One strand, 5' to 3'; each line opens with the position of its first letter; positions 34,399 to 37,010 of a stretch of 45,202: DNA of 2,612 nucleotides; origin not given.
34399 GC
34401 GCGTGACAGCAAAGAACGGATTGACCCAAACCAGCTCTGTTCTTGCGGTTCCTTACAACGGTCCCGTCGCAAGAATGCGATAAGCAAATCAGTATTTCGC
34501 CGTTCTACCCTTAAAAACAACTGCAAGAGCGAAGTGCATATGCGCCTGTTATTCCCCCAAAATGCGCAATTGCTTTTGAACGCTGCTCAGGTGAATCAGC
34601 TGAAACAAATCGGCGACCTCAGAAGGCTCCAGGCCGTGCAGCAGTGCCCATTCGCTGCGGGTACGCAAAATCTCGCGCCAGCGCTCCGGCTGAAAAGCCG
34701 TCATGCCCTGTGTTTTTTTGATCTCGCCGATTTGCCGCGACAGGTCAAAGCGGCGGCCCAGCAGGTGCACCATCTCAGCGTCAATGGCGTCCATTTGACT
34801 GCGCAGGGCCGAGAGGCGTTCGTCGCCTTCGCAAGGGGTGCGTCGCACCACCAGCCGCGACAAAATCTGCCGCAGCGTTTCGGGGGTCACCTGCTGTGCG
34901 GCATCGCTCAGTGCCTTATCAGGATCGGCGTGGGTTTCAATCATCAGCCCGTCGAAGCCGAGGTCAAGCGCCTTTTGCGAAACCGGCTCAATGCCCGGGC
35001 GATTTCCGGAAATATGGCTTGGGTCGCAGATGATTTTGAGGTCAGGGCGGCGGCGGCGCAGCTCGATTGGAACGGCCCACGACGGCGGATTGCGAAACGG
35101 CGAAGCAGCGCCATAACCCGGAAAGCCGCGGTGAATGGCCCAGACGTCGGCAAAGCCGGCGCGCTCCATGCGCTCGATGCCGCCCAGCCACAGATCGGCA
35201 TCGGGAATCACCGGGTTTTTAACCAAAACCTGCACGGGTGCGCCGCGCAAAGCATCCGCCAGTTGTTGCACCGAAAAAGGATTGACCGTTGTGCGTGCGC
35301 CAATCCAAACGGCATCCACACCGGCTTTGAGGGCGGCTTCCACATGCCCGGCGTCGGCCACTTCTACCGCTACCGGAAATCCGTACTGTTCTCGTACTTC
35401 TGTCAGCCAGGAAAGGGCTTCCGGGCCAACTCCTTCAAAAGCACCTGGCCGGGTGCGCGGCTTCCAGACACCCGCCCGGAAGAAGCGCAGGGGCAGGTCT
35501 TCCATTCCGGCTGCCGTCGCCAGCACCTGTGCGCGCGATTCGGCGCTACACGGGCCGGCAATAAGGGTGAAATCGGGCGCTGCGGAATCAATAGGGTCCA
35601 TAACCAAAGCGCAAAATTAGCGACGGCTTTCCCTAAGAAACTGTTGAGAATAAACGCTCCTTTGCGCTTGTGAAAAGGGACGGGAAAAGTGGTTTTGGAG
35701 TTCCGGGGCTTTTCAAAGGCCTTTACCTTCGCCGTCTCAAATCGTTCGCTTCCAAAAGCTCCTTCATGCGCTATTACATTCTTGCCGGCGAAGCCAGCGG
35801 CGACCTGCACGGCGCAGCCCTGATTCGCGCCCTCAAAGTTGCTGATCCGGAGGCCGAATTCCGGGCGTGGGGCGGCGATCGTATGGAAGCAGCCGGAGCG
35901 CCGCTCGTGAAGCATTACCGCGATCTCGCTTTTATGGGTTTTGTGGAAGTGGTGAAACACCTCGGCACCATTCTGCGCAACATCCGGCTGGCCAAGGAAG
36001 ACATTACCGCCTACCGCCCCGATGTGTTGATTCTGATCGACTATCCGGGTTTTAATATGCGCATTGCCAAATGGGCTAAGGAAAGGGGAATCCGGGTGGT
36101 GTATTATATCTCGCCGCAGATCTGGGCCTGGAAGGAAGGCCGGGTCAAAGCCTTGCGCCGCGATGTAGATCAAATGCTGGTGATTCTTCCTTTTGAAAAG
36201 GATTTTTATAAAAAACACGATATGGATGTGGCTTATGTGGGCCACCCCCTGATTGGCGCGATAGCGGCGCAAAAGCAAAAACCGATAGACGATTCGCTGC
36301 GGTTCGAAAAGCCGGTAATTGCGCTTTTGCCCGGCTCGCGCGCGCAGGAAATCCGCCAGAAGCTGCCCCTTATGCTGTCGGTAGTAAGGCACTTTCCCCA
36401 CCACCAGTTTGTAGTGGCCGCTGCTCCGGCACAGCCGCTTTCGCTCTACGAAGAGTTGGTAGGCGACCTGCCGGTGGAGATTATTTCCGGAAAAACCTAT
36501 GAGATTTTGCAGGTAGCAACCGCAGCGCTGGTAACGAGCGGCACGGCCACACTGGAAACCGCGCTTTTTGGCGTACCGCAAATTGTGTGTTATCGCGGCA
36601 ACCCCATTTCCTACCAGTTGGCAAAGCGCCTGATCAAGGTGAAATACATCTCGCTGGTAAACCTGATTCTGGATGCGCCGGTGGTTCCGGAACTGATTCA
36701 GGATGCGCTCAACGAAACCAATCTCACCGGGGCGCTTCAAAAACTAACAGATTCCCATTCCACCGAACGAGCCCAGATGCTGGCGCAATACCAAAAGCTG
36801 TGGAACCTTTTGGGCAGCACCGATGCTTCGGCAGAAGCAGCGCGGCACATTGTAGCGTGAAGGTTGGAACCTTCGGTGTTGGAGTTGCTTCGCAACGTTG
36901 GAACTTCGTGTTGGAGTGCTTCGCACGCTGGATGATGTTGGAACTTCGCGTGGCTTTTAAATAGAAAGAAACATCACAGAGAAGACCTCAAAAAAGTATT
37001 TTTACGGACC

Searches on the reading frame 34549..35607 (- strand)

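Call 25: search_protein_families(library=pfam, proteins=[window:34549-35607:-], max_evalue=0.001)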
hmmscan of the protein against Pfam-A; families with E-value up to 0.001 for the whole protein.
window:34549-35607:- (352 aa): 2 families
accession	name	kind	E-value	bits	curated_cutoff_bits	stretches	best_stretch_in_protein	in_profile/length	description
PF00793.26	DAHP_synth_1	-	1e-30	107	25.5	1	13-249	18-258/270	DAHP synthetase I family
PF01817.26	CM_2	-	7e-21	74.7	27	1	268-346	1-79/80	Chorismate mutase type II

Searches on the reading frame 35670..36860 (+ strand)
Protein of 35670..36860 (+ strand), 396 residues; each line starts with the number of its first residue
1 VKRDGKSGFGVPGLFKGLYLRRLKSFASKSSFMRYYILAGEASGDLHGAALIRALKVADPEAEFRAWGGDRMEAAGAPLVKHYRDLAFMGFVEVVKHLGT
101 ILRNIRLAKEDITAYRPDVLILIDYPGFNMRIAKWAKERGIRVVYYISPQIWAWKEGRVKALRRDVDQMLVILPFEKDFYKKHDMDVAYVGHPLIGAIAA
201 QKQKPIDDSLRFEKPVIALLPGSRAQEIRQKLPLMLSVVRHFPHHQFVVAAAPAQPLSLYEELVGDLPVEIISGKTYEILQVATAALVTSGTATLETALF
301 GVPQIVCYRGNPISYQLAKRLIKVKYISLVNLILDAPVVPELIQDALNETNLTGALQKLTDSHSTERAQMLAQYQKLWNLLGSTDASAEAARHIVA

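Call 26: search_protein_families(library=pfam, proteins=[window:35670-36860:+], max_evalue=0.001)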
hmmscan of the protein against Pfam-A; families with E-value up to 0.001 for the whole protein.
window:35670-36860:+ (396 aa): 1 family
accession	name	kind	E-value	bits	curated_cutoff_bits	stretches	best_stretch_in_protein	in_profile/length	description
PF02684.21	LpxB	-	9.6e-94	314.7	22.6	1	36-372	2-351/374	Lipid-A-disaccharide synthetase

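Call 39: find_homologous_proteins(query=window:35670-36860:+, max_evalue=1e-40)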
Query window:35670-36860:+ (396 aa): 8000 proteins with E <= 1e-40 among 8000 candidates; the best 120 are listed.
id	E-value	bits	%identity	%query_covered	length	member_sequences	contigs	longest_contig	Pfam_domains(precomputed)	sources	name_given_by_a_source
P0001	1.4e-237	806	100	92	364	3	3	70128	PF02684.22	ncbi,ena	-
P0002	8.1e-213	725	90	92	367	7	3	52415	PF02684.22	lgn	-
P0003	4.6e-210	716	89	92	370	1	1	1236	PF02684.22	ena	-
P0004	3.4e-207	706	89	92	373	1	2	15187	PF02684.22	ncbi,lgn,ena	-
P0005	6.3e-200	682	85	92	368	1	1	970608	PF02684.22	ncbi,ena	-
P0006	7.4e-190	649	80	91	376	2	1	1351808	PF02684.22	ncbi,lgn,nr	ncbi:MAG: lipid-A-disaccharide synthase [Sphingobacteriales bacterium]|nr:MAG: lipid-A-disaccharide 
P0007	1.4e-168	579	72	92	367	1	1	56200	PF02684.22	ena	-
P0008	4.0e-165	568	71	92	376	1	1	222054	PF02684.22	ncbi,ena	-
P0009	4.7e-164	564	70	92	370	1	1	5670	PF02684.22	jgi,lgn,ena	jgi:lipid-A-disaccharide synthase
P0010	2.8e-162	558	69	94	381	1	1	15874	PF02684.22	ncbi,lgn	-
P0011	8.9e-162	557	70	92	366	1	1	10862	PF02684.22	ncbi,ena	-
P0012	1.2e-161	556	69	92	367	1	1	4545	PF02684.22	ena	-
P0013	3.7e-161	555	70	92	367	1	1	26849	PF02684.22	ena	-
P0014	2.6e-155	535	67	92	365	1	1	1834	PF02684.22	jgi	jgi:lipid-A-disaccharide synthase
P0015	5.2e-155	534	68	90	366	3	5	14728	PF02684.22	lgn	-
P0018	8.3e-155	534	68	92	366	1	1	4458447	PF02684.22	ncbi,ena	-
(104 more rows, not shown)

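Call 40: find_encoding_contigs(protein=P0005, flank=10000, max_places=1)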
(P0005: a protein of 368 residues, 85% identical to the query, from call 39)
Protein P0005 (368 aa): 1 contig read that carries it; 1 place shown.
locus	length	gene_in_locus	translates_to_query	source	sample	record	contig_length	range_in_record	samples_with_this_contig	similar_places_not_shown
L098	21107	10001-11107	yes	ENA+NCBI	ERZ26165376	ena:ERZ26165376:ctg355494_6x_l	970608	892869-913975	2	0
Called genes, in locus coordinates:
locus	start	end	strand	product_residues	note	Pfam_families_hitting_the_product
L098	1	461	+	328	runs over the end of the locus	PF20030:bpMoxR, PF07726:AAA_3, PF07728:AAA_5, PF17863:AAA_lid_2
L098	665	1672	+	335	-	PF01527:HTH_Tnp_1, PF13518:HTH_28 (weak)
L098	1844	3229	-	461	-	PF22551:TY-Chap1 (faint)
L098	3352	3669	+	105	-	PF01253:SUI1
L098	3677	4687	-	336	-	PF01073:3Beta_HSD, PF01370:Epimerase, PF02719:Polysacc_synt_2, PF04321:RmlD_sub_bind, PF05368:NmrA (faint), PF16363:GDP_Man_Dehyd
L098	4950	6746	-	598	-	PF00664:ABC_membrane, PF00005:ABC_tran, PF02463:SMC_N (weak)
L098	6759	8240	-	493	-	PF00133:tRNA-synt_1 (faint), PF01406:tRNA-synt_1e, PF09334:tRNA-synt_1g (weak), PF09190:DALR_2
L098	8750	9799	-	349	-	PF00793:DAHP_synth_1, PF01817:CM_2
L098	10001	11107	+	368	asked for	PF02684:LpxB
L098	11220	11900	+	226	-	PF00590:TP_methylase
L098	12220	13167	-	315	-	PF05067:Mn_catalase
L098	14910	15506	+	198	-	-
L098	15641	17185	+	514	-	PF13541:ChlI, PF01078:Mg_chelatase, PF07728:AAA_5, PF00493:MCM (weak), PF13335:Mg_chelatase_C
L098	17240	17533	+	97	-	-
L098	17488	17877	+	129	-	PF13650:Asp_protease_2 (weak), PF13975:gag-asp_proteas (weak)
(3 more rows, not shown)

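Call 41: find_encoding_contigs(protein=P0006, flank=10000, max_places=1)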
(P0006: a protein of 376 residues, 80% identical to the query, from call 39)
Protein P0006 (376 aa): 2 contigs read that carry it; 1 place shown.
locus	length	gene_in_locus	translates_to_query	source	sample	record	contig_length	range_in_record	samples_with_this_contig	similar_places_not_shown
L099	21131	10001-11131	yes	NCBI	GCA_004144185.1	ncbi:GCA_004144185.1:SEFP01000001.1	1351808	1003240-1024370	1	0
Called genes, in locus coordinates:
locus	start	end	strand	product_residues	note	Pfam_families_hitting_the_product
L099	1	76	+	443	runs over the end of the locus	PF01979:Amidohydro_1, PF12890:DHOase (weak), PF07969:Amidohydro_3 (weak)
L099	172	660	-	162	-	PF00210:Ferritin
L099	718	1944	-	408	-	PF07995:GSDH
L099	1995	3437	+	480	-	PF03734:YkuD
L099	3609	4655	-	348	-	PF01764:Lipase_3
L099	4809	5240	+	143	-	-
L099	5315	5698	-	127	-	-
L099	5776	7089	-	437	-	PF00275:EPSP_synthase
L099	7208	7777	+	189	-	-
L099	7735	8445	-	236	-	PF01509:TruB_N, PF16198:TruB_C_2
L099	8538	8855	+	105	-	-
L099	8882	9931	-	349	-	PF00793:DAHP_synth_1, PF01817:CM_2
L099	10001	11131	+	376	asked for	PF02684:LpxB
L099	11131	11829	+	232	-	PF00590:TP_methylase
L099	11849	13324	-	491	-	PF00221:Lyase_aromatic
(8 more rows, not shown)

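Call 42: find_encoding_contigs(protein=P0008, flank=10000, max_places=1)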
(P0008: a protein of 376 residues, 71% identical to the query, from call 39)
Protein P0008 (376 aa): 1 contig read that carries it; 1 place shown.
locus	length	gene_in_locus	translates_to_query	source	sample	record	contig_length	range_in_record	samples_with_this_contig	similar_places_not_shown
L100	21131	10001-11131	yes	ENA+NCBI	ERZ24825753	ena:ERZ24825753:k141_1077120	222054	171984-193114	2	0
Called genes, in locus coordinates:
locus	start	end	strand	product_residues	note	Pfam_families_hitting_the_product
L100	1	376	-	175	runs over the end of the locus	-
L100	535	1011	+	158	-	PF12915:DUF3833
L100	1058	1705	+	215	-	-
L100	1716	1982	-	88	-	-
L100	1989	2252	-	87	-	PF01636:APH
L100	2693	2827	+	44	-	-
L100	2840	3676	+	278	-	PF00756:Esterase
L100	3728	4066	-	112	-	-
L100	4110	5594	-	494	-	PF01266:DAO, PF06039:Mqo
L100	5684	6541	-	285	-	PF19573:DUF6089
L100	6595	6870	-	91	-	-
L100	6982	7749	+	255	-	PF02679:ComA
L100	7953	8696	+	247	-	PF08501:Shikimate_dh_N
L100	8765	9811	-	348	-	PF00793:DAHP_synth_1, PF01817:CM_2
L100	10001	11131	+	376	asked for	PF02684:LpxB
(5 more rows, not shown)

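Call 43: find_encoding_contigs(protein=P0018, flank=10000, max_places=1)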
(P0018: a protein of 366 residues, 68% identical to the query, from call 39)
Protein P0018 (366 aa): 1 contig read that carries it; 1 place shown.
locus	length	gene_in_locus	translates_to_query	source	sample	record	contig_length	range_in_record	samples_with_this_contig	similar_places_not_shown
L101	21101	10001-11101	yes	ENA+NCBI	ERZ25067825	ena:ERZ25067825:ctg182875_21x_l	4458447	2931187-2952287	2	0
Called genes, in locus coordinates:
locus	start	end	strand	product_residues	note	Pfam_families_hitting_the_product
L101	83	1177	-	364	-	PF21734:10_blade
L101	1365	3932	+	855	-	PF05572:Peptidase_M43, PF21471:Reelin_subrepeat-B (weak), PF18962:Por_Secre_tail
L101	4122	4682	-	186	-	PF05198:IF3_N, PF00707:IF3_C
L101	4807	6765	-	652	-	PF02824:TGS, PF07973:tRNA_SAD, PF00587:tRNA-synt_2b, PF03129:HGTP_anticodon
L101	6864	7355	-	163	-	PF13648:Lipocalin_4 (weak)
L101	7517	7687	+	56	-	-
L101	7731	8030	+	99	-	PF12732:YtxH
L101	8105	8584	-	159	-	PF02542:YgbB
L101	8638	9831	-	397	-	PF00155:Aminotran_1_2, PF00266:Aminotran_5 (weak), PF01041:DegT_DnrJ_EryC1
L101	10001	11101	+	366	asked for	PF02684:LpxB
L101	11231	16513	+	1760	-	PF00041:fn3 (weak), PF19081:Ig_7, PF06832:BiPBP_C (faint), PF19081:Ig_7 (weak), PF18962:Por_Secre_tail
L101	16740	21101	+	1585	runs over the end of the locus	PF00801:PKD (faint), PF00041:fn3 (weak), PF19081:Ig_7, PF06832:BiPBP_C (faint), PF19081:Ig_7 (weak), PF18962:Por_Secre_tail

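Call 57: find_encoding_contigs(protein=P0001, flank=1000, max_places=3)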
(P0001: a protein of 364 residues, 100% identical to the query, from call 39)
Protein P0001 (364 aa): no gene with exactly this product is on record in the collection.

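Call 58: find_encoding_contigs(protein=P0007, flank=10000, max_places=1)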
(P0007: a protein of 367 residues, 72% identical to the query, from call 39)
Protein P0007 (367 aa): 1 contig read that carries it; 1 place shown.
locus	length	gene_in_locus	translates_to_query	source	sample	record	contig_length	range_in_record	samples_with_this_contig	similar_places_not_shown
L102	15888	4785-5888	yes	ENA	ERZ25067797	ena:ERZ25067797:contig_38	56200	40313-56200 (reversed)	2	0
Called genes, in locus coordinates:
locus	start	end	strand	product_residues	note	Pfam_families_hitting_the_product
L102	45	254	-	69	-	PF06039:Mqo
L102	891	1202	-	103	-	-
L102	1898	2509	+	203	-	PF02679:ComA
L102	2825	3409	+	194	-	PF08501:Shikimate_dh_N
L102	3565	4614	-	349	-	PF00793:DAHP_synth_1, PF01817:CM_2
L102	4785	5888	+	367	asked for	PF02684:LpxB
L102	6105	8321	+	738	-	-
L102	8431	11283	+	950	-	PF13927:Ig_3 (faint), PF00801:PKD (faint), PF13895:Ig_2 (faint), PF25942:Ig_halo (faint), PF16820:PKD_3 (faint), PF19081:Ig_7 (weak), PF18962:Por_Secre_tail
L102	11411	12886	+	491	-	PF00221:Lyase_aromatic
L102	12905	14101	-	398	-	PF13439:Glyco_transf_4 (weak), PF00534:Glycos_transf_1, PF13692:Glyco_trans_1_4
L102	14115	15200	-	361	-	PF02628:COX15-CtaA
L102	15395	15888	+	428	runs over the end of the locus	PF05193:Peptidase_M16_C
